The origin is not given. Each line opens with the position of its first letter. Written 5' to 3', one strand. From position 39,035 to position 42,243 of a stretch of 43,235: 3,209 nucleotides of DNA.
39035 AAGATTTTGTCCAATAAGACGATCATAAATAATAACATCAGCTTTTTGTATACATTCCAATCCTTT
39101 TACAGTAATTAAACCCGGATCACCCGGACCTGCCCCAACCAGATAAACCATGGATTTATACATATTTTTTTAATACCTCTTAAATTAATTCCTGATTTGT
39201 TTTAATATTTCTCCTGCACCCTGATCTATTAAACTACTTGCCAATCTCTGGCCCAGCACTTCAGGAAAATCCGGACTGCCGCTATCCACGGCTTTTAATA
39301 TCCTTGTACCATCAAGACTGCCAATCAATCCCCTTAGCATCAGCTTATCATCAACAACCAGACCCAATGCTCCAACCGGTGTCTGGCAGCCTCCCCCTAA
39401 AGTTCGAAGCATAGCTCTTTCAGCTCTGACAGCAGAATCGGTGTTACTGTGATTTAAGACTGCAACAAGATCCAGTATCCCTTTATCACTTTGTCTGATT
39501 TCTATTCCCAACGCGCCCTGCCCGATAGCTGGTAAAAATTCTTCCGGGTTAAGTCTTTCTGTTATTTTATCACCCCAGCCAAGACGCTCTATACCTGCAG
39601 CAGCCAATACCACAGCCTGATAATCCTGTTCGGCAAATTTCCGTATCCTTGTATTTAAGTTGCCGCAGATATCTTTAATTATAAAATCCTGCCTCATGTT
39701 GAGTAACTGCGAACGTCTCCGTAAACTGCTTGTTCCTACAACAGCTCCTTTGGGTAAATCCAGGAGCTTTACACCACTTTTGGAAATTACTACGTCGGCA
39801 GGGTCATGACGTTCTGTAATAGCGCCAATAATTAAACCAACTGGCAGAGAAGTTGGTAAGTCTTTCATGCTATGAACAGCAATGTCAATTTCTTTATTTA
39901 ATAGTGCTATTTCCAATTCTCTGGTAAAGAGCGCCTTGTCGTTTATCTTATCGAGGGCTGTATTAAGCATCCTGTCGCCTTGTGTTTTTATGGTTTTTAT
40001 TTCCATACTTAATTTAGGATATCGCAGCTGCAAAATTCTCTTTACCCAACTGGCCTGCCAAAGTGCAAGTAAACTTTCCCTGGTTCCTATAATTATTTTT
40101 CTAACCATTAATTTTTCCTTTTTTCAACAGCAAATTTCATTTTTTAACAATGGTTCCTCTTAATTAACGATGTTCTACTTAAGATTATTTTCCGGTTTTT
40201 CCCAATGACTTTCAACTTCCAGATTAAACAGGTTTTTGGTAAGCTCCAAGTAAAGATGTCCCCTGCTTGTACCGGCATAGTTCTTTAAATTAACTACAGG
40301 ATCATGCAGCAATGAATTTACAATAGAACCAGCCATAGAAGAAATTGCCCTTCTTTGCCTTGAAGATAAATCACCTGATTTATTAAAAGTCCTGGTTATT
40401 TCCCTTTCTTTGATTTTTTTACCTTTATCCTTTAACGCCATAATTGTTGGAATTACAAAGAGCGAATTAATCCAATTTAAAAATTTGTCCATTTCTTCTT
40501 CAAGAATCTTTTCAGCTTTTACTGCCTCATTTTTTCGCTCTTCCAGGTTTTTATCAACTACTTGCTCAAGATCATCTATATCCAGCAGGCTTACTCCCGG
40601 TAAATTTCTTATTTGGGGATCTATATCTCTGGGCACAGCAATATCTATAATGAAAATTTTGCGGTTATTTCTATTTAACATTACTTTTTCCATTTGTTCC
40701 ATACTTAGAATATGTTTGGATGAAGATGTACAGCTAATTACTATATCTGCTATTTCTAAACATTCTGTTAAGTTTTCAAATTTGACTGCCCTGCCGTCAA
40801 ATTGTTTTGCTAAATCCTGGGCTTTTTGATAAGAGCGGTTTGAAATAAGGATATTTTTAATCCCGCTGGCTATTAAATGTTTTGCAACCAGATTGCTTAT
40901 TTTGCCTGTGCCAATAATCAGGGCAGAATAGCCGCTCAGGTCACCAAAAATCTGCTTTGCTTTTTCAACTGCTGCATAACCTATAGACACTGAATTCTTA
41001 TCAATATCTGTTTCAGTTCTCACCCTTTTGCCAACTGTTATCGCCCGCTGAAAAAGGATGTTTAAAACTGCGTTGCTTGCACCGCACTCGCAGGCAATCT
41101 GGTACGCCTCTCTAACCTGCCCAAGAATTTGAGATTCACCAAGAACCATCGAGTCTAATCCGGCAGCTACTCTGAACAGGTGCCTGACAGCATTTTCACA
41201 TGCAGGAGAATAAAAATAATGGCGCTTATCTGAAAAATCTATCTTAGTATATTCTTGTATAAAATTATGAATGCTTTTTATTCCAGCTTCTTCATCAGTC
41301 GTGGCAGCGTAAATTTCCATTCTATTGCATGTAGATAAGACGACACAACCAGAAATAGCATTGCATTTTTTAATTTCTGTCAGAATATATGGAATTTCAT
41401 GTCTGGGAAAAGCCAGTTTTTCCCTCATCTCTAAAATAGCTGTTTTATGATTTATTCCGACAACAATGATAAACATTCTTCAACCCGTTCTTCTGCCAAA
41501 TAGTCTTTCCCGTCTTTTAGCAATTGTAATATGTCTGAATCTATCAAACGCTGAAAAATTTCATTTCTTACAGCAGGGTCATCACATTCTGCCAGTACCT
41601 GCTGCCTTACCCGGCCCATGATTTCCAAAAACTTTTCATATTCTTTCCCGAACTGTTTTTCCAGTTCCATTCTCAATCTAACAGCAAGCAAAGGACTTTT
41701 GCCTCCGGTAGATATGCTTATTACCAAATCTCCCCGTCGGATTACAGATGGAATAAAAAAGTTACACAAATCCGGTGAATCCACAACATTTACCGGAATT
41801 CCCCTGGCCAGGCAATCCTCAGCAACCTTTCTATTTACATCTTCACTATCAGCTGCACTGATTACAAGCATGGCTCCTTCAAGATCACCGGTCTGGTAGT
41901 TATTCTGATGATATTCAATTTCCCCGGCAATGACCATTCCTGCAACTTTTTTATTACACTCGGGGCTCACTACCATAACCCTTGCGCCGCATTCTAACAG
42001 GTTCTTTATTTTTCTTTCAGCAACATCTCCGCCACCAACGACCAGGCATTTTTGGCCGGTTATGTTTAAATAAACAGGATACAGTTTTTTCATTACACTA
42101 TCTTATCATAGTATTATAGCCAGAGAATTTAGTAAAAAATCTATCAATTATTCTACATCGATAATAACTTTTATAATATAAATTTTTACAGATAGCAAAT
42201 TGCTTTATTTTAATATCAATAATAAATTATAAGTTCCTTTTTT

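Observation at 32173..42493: A cobalamin riboswitch heads a complete 10-gene haem b pathway using the siroheme-dependent Ahb route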

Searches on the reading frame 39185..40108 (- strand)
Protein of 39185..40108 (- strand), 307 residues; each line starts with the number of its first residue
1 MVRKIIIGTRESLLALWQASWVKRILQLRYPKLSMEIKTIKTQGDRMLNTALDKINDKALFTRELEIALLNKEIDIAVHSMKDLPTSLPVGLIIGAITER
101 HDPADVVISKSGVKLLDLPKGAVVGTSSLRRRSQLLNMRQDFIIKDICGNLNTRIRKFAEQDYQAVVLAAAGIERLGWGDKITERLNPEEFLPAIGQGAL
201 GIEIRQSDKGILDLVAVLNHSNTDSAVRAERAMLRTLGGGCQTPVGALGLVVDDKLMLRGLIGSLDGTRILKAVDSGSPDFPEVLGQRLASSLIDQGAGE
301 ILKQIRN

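Call 4: search_protein_families(library=ncbifam, proteins=[window:39185-40108:-], max_evalue=0.00001)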
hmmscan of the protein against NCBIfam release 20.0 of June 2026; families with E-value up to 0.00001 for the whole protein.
window:39185-40108:- (307 aa): 2 families
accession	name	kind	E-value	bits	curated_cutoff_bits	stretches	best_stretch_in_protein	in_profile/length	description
TIGR00212.1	hemC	equivalog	2.6e-101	338.5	164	1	5-296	1-292/293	hydroxymethylbilane synthase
NF002202.0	PRK01066.1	equivalog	3.7e-40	137.7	251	1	4-223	20-234/241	hydroxymethylbilane synthase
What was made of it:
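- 39185..40108 (-): hemC, hydroxymethylbilane synthase. Call 4: TIGR00212, 338 bits.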

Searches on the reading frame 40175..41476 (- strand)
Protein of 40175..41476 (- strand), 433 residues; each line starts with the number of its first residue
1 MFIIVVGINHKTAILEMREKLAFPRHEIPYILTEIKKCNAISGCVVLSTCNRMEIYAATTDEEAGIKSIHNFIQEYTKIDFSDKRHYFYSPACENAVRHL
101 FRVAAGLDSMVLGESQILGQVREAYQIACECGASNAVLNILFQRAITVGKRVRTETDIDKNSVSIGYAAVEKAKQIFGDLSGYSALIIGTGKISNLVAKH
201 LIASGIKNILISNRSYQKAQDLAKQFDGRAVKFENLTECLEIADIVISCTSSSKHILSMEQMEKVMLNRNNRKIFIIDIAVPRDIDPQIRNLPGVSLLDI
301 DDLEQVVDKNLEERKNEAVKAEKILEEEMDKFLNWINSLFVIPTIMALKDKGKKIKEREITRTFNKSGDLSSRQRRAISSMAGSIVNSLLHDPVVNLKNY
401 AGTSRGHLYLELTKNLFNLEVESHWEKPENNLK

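Call 4: search_protein_families(library=ncbifam, proteins=[window:40175-41476:-], max_evalue=0.00001)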
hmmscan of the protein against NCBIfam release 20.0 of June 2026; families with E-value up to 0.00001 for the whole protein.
window:40175-41476:- (433 aa): 13 families
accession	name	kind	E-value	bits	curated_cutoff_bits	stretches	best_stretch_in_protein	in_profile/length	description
TIGR01035.1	hemA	equivalog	2.4e-143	478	209.55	1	3-420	1-416/416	glutamyl-tRNA reductase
NF000744.0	PRK00045.1-3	equivalog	2e-132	442.2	429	1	1-424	1-429/447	glutamyl-tRNA reductase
NF000750.0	PRK00045.3-4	equivalog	2.2e-70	237.8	289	1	2-424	2-418/439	glutamyl-tRNA reductase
NF010548.0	PRK13940.1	equivalog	1.2e-54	185.8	469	1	1-422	1-413/414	glutamyl-tRNA reductase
NF000752.0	PRK00045.4-2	equivalog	2.4e-48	165.3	381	1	42-391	45-372/412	glutamyl-tRNA reductase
NF000751.1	PRK00045.4-1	equivalog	1.7e-38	132.8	478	1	33-375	34-356/426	glutamyl-tRNA reductase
NF001909.0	PRK00676.1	equivalog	3.2e-29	102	478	1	3-335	3-315/338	glutamyl-tRNA reductase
NF001312.0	PRK00258.1-4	equivalog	1.3e-08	34.4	295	1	160-279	106-225/285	shikimate dehydrogenase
NF001310.0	PRK00258.1-2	equivalog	1.4e-08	34.2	221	1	179-258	118-202/279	shikimate dehydrogenase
TIGR00507.1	aroE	equivalog_domain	7.5e-08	31.8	200.2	1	179-279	113-213/270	shikimate dehydrogenase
NF001319.0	PRK00258.3-3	equivalog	9e-08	31.5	252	1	168-252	108-194/279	shikimate dehydrogenase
NF006379.0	PRK08618.1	equivalog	3.7e-06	26.5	417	1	185-264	130-214/326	ornithine cyclodeaminase family protein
NF004793.0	PRK06141.1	equivalog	7.3e-06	25.2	322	0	185-262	128-209/314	bifunctional Delta(1)-pyrroline-2-carboxylate/Delta(1)-piperideine-2-carboxylate reductase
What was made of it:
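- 40175..41476 (-): hemA, glutamyl-tRNA reductase. Call 4: TIGR01035, 478 bits.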

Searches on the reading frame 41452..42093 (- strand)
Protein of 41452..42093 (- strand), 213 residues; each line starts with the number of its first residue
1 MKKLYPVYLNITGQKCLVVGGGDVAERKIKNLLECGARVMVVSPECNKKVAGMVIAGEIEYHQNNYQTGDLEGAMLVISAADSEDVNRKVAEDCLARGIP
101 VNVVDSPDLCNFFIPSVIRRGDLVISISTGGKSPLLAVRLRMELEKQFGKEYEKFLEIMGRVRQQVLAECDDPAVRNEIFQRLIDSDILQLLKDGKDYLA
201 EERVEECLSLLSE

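Call 4: search_protein_families(library=ncbifam, proteins=[window:41452-42093:-], max_evalue=0.00001)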
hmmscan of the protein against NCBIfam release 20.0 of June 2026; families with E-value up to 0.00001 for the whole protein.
window:41452-42093:- (213 aa): 5 families
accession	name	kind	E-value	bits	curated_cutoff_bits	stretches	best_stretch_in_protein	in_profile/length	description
TIGR01470.1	cysG_Nterm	subfamily_domain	2.2e-53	181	62.3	1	5-208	1-204/205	siroheme synthase, N-terminal domain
NF007922.1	PRK10637.1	equivalog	7.2e-51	173.5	400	1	5-205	2-204/450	siroheme synthase CysG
NF005222.0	PRK06718.1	equivalog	2.3e-43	148.2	204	1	5-190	3-187/203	NAD(P)-binding protein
NF005223.0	PRK06719.1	equivalog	1.4e-23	83.3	223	1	1-150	1-146/157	precorrin-2 dehydrogenase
NF004045.0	PRK05562.1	equivalog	1.1e-17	64.2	181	1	15-193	27-200/225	NAD(P)-dependent oxidoreductase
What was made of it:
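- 41452..42093 (-): sirC-like precorrin-2 dehydrogenase, possibly also a ferrochelatase (CysG N-terminal type). Call 4: TIGR01470, 181 bits.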

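Call 51: find_related_loci(query=window:41452-42093:-, collection=metagenome_contigs, flank=6000)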
Query window:41452-42093:- (213 aa) in metagenome_contigs; peptide patterns used: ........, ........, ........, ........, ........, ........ (x = any residue, [..] = any of these).
282 stretches matched a pattern; 3 encode a relative of the query (tblastn E <= 1e-3); 3 distinct loci.
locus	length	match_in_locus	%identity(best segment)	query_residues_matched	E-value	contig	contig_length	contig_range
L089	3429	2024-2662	96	1-213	6e-142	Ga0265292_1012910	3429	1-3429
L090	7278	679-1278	48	5-204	1e-61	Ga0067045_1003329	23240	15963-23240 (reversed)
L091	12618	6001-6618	45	1-209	2e-56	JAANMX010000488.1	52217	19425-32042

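Call 58: search_solved_structures(query=window:41452-42093:-, max_evalue=0.00001, show_alignments=1)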
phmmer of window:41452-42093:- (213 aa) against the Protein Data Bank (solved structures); distinct sequences matched with E-value up to 0.00001: 12.
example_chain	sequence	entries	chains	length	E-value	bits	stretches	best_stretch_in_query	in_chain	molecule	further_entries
1pjq_A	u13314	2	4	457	2.7e-25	92.4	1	6-189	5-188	Siroheme synthase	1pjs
6pr4_A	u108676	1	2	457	3.7e-25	92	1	6-189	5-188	Siroheme synthase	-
6pr3_A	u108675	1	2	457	3.7e-25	92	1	6-189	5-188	Siroheme synthase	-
1pjt_A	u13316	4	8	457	3.8e-25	91.9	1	6-189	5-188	Siroheme synthase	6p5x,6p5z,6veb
6pr2_A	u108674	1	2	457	3.9e-25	91.9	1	6-189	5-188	Siroheme synthase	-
6pr1_A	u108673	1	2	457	4.6e-25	91.7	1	6-189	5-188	Siroheme synthase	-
6p7d_A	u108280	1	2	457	1.9e-24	89.7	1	6-189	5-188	Siroheme synthase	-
6p7c_A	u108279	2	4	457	5e-24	88.3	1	6-189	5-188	Siroheme synthase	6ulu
6pr0_A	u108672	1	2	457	7e-24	87.8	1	6-189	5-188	Siroheme synthase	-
6pqz_A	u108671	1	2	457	7e-24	87.8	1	6-189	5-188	Siroheme synthase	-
3dfz_A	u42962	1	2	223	3.2e-20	75.9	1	3-198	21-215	Precorrin-2 dehydrogenase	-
1kyq_A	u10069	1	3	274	5.2e-09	39.3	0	99-156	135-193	Siroheme biosynthesis protein MET8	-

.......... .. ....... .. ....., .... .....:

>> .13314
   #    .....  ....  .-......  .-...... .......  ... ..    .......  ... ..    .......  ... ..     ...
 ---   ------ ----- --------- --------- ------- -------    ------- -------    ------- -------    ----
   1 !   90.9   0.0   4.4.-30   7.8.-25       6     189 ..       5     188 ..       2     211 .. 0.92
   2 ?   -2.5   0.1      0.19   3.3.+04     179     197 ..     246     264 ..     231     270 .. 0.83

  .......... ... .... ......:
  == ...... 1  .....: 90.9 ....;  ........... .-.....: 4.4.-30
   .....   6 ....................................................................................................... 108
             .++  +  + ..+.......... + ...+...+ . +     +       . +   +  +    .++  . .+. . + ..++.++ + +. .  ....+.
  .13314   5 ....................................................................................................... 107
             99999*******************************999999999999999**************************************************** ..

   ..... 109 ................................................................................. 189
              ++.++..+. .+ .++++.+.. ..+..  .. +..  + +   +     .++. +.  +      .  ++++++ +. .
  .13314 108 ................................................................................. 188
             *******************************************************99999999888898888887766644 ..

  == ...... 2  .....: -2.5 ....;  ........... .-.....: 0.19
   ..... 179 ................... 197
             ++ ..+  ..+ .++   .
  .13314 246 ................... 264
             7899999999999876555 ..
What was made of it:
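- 41452..42093 (-): Call 58: best PDB match is the CysG N-terminal module, 92 bits.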
